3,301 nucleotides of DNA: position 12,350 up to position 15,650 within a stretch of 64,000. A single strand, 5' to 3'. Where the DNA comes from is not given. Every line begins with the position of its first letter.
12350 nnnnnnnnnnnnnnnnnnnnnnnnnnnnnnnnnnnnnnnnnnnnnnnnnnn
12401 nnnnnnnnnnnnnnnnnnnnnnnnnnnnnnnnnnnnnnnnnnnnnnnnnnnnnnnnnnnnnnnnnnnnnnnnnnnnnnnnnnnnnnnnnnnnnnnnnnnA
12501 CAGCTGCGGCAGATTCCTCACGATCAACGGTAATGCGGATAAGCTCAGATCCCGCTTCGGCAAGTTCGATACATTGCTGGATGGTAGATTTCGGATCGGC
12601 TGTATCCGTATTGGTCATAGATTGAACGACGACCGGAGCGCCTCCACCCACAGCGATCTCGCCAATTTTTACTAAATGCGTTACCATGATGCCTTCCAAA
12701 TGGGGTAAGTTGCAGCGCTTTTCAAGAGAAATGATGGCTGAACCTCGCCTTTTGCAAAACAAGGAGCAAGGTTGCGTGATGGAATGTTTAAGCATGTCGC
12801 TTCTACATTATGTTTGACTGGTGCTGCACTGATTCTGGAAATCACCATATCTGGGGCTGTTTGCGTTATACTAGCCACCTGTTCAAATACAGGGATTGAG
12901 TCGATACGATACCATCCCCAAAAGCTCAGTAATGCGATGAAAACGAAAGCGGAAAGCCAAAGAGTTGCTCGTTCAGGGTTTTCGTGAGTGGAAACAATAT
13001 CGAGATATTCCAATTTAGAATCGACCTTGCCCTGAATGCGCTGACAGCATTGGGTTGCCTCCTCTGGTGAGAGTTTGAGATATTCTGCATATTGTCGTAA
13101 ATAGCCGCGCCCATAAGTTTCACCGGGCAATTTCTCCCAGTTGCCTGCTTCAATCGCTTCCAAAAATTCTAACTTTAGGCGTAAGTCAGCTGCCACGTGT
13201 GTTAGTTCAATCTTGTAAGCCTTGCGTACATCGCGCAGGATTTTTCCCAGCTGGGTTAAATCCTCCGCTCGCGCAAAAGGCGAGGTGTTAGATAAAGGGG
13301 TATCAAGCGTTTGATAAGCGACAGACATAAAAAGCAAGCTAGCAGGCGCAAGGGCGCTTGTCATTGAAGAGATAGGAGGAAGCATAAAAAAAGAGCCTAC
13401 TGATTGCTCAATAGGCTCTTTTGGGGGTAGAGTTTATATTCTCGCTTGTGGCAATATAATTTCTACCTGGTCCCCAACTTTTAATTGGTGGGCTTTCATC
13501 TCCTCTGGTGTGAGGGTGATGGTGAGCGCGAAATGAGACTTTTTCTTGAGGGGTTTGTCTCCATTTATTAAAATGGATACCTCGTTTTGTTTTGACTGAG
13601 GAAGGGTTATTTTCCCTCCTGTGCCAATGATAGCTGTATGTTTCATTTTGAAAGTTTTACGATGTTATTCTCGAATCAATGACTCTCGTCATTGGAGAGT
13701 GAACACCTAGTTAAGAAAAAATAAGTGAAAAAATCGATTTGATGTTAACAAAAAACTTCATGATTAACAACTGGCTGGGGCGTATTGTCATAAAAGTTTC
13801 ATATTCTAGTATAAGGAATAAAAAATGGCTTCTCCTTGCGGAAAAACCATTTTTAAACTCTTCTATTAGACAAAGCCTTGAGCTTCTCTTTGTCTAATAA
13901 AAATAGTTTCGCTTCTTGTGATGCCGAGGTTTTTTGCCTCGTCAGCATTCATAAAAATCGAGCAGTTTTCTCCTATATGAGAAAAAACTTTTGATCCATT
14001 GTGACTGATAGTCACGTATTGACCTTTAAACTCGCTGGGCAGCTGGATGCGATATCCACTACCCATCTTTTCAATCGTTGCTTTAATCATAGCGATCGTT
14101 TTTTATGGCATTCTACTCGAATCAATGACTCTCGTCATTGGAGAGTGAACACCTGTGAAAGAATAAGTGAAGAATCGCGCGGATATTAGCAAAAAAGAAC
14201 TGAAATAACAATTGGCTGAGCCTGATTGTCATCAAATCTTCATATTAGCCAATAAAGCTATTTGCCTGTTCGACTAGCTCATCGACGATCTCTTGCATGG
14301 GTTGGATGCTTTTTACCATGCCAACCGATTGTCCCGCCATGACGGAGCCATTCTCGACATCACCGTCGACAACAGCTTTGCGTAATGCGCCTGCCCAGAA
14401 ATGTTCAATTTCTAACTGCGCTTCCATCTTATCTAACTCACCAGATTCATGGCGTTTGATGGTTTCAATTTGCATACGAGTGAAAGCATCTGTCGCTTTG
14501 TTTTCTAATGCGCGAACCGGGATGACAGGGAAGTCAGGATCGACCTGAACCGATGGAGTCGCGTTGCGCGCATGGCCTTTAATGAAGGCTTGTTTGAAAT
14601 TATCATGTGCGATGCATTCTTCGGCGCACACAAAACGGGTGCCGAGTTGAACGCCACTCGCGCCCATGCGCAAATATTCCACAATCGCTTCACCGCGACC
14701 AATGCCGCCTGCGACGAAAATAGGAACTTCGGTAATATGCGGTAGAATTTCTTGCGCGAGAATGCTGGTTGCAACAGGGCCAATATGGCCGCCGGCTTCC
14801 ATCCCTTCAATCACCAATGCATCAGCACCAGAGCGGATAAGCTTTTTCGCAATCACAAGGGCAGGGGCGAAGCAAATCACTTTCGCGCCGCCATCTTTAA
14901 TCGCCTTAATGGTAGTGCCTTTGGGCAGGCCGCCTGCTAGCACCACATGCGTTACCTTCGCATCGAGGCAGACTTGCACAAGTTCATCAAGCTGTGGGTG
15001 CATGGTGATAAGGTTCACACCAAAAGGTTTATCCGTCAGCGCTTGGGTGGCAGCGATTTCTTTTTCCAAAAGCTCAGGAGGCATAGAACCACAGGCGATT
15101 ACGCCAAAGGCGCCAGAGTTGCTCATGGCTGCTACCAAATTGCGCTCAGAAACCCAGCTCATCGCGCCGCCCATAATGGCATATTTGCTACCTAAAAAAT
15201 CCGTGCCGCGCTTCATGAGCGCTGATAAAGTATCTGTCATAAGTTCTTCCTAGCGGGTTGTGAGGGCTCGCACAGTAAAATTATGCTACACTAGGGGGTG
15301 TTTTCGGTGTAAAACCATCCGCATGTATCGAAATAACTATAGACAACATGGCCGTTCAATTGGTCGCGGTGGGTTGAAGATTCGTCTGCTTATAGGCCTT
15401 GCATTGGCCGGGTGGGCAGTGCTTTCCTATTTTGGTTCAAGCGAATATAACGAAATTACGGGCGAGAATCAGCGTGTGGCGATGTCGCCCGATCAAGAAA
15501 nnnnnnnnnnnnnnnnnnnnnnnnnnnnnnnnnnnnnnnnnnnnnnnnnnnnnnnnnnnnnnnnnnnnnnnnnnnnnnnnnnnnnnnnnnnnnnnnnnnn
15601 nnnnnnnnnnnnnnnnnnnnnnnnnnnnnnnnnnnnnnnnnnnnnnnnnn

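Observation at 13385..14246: Tandemly duplicated mini-cassette: regulatory DNA conserved far better than the coding sequence it controls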

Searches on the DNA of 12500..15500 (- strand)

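Call 5: search_rna_families(source=window, start=12500, end=15500, threshold=evalue, max_evalue=10)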
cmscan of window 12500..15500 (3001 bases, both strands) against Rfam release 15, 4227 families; matches with E-value up to 10: 4.
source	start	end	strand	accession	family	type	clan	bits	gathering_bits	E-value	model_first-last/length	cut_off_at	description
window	14820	14884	-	RF01119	sR32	Gene; snRNA; snoRNA; CD-box;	-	18.6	40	0.062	1-57/57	no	Small nucleolar RNA sR32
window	13921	14024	+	RF03083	cow-rumen-3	Gene; sRNA;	-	18.1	86.7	0.51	1-141/141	no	cow-rumen-3 RNA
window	12774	12802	+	RF01613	ceN109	Gene; snRNA; snoRNA; CD-box;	-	16.3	52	4.7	1-67/67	no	Nematode snoRNA ceN109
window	14112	14248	-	RF00067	SNORD15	Gene; snRNA; snoRNA; CD-box;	CL00045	14.8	75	4.1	1-146/146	no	Small nucleolar RNA SNORD15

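Call 22: search_dna_similar(query=window:13385-14260:-, collection=plasmids, mode=distant, max_evalue=0.1)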
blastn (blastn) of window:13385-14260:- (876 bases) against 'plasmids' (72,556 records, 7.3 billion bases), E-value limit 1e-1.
No match.

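Call 23: search_dna_similar(query=window:13385-14260:-, collection=phages, mode=distant, max_evalue=0.1)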
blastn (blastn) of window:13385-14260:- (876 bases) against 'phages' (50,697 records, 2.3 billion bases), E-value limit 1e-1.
No match.

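Call 77: build_rna_model(alignment_id=A6, structure=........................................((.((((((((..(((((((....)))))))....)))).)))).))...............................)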
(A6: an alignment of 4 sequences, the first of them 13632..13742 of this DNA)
Model R1 built from alignment A6 (4 sequences, 118 columns); structure: as given.
model positions 110; base pairs 17; branch points 0; effective number of sequences 1.7; information 0.59 bits per position. Calibrated on 0.2 Mb of random sequence (short: E-values are rough).
structure used (alignment columns):
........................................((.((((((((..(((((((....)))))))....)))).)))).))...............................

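Call 78: search_with_rna_model(model_id=R1, sources=[window, L001, L003, L007, L008, L010, L011, L013, L015, L016], max_evalue=10)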
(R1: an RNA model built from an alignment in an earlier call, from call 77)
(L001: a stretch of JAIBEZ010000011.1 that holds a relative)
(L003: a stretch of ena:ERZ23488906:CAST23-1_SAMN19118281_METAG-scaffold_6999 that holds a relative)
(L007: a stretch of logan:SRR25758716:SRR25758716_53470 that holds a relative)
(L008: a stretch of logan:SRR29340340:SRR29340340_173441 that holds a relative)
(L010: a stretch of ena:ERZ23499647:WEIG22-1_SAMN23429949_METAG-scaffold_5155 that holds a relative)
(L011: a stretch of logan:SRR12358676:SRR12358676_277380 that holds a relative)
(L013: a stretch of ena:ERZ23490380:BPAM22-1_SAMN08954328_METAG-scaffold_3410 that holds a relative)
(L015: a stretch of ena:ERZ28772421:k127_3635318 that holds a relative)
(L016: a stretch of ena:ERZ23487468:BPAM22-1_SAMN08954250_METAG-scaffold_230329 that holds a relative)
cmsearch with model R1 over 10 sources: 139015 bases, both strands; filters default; matches with E-value up to 10: 7.
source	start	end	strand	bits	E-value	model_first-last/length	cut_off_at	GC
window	13632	13742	-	113.9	2.4e-19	1-110/110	no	0.32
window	14076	14183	-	112.7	4.2e-19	1-110/110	no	0.42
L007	4805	4909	+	97.5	4.4e-16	1-110/110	no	0.33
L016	1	101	+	96.7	6.3e-16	11-110/110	5'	0.3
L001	2745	2864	+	22.8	0.3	1-110/110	no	0.37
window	33207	33292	-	20.1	1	1-110/110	no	0.31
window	30408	30533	+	16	6.6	1-110/110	no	0.33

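Call 94: search_with_rna_model(model_id=R1, sources=[window, L007, L016], max_evalue=0.00001, make_alignment=true, show_alignments=4)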
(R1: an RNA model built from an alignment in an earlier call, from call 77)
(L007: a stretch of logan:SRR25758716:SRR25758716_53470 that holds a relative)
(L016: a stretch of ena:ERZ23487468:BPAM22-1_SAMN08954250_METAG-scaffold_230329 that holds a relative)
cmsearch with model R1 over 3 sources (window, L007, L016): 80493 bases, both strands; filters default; matches with E-value up to 0.00001: 4.
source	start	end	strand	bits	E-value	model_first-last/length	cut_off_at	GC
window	13632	13742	-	113.9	1.4e-19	1-110/110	no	0.32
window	14076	14183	-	112.7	2.4e-19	1-110/110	no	0.42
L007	4805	4909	+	97.5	2.5e-16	1-110/110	no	0.33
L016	1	101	+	96.7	3.7e-16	11-110/110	5'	0.3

Alignment A7: 4 matches aligned to the model, 113 columns, each read 5' to 3' on its own strand. Consensus structure (alignment columns), stored with it:
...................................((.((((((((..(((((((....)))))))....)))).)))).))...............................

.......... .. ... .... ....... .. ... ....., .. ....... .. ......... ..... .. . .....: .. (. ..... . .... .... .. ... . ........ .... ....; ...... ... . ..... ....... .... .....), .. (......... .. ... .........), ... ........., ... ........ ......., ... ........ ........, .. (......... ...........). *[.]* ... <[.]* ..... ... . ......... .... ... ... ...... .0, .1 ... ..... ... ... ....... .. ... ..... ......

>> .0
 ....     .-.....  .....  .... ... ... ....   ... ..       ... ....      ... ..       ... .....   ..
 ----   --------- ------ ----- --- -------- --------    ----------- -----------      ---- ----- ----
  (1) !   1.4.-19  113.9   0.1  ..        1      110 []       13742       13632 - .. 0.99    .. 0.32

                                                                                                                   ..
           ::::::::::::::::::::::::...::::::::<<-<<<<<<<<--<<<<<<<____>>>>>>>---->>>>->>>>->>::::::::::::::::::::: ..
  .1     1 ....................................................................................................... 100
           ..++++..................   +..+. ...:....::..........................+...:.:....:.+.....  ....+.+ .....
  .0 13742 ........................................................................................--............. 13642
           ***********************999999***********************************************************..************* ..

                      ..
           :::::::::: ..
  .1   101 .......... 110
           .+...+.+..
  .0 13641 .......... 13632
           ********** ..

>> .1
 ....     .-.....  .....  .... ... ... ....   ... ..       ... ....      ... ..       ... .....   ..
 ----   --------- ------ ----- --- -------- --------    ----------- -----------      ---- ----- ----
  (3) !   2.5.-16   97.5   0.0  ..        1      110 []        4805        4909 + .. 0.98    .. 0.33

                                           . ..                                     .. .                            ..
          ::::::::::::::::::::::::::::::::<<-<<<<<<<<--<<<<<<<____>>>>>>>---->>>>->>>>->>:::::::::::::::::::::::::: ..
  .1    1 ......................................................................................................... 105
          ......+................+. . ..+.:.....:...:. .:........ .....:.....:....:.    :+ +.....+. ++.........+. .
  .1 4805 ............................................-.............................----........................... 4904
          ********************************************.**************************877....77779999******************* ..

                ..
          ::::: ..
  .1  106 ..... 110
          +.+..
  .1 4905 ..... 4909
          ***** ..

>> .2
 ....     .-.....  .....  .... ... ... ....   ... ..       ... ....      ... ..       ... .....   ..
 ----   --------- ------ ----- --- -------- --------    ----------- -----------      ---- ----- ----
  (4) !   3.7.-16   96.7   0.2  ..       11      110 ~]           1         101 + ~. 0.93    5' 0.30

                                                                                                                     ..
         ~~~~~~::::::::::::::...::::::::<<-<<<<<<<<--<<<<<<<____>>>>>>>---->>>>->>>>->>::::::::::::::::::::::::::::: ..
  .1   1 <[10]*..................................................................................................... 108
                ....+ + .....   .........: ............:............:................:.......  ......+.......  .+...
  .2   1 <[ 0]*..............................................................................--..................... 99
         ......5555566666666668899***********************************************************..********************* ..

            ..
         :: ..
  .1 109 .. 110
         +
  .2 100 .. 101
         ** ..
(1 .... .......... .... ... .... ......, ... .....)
